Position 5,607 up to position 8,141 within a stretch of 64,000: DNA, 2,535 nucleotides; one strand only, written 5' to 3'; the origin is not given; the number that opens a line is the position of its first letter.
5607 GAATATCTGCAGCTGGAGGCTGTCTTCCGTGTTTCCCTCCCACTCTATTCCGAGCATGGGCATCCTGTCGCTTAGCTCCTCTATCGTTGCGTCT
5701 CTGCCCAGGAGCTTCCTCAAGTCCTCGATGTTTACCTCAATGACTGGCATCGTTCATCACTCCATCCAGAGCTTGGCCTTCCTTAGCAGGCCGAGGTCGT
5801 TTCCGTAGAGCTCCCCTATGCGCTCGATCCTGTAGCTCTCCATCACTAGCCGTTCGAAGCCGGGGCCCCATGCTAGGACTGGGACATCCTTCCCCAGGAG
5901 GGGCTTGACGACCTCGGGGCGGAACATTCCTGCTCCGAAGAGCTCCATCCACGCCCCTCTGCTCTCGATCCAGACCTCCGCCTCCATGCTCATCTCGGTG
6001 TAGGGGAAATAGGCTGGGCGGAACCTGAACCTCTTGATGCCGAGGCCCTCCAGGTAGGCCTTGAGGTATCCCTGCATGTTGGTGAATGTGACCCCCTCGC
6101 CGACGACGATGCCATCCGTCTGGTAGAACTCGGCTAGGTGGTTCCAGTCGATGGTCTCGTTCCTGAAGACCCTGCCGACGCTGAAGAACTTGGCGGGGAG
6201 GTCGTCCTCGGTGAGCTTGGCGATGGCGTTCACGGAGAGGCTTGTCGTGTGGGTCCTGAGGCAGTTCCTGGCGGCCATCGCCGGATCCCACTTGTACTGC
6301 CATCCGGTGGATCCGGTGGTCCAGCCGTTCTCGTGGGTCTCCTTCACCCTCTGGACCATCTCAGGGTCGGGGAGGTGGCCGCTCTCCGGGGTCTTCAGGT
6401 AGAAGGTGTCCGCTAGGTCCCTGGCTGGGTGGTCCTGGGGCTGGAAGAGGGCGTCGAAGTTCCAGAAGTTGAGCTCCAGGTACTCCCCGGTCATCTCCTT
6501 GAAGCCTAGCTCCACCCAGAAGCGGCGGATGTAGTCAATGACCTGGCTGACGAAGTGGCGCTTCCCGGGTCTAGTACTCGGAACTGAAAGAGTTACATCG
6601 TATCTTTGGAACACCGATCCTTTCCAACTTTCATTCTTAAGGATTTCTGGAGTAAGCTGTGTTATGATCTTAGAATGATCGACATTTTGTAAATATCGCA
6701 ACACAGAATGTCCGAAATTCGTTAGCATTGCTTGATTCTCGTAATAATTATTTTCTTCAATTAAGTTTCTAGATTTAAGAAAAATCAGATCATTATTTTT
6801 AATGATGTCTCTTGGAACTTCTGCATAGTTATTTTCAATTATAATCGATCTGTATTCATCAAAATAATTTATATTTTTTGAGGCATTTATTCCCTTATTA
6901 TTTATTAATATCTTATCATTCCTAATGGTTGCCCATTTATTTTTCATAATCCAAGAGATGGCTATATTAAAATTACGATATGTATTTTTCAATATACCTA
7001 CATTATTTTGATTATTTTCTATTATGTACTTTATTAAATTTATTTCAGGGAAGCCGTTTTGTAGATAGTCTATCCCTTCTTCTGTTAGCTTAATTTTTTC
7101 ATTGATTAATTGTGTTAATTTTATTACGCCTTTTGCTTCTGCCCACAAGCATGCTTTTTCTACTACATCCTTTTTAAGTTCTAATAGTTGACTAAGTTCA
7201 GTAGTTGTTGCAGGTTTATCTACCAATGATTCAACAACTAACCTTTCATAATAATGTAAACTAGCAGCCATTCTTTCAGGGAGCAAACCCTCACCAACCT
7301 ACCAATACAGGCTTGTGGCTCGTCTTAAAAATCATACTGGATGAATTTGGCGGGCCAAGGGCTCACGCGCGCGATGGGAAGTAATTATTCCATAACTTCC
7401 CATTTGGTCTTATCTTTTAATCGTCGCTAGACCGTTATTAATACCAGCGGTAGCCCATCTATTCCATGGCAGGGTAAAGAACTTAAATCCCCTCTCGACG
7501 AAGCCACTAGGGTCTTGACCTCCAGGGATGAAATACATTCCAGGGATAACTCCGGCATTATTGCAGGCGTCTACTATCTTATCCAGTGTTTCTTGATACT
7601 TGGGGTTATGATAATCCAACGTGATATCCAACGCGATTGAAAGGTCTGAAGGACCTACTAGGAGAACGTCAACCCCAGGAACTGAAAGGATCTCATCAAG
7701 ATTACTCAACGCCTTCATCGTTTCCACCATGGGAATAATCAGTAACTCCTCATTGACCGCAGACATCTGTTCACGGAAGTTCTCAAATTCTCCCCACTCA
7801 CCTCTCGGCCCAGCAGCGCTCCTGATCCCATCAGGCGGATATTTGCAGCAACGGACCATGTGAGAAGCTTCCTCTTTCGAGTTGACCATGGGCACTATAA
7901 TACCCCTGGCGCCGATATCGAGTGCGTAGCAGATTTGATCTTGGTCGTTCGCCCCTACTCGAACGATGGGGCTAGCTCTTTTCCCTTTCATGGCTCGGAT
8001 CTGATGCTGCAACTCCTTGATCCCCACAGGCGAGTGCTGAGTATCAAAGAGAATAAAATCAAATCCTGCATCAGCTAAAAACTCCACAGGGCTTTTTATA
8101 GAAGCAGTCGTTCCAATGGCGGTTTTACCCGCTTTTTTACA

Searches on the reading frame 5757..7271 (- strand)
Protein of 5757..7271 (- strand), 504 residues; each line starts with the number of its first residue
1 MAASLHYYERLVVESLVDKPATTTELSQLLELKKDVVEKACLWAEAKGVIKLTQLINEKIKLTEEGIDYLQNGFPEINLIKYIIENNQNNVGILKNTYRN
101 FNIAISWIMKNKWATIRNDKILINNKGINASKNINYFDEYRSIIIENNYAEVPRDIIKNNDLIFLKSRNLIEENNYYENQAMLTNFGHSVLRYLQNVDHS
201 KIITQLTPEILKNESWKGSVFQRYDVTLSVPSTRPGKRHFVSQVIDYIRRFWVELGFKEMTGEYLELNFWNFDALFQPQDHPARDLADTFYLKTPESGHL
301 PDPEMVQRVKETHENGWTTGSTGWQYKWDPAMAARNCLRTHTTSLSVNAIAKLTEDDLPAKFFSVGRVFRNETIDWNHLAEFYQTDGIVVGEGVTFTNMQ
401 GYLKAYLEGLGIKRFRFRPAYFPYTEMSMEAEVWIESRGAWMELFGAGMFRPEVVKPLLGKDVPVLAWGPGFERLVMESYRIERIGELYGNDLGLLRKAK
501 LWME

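Call 100: search_protein_families(library=pfam, proteins=[window:5757-7271:-], max_evalue=0.001)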
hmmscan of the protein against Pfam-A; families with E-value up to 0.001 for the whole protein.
window:5757-7271:- (504 aa): 3 families
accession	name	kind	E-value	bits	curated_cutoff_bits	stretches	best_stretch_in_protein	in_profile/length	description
PF01409.25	tRNA-synt_2d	-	4.3e-76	256.1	19.8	1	224-498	2-245/246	tRNA synthetases class II core domain (F)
PF17759.6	tRNA_synthFbeta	-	2.7e-05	24.2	22.4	1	331-438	67-185/214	Phenylalanyl tRNA synthetase beta chain CLM domain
PF24409.1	wHTH-PRTase_assc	-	0.00065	20.1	27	0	16-71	6-56/83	wHTH-PRTase associated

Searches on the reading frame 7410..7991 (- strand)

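Call 100: search_protein_families(library=pfam, proteins=[window:7410-7991:-], max_evalue=0.001)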
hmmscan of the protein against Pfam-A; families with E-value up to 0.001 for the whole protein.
window:7410-7991:- (193 aa): 1 family
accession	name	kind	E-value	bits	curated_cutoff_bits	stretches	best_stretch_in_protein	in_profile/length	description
PF03328.21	HpcH_HpaI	-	7.4e-28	97.8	25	1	6-173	60-210/221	HpcH/HpaI aldolase/citrate lyase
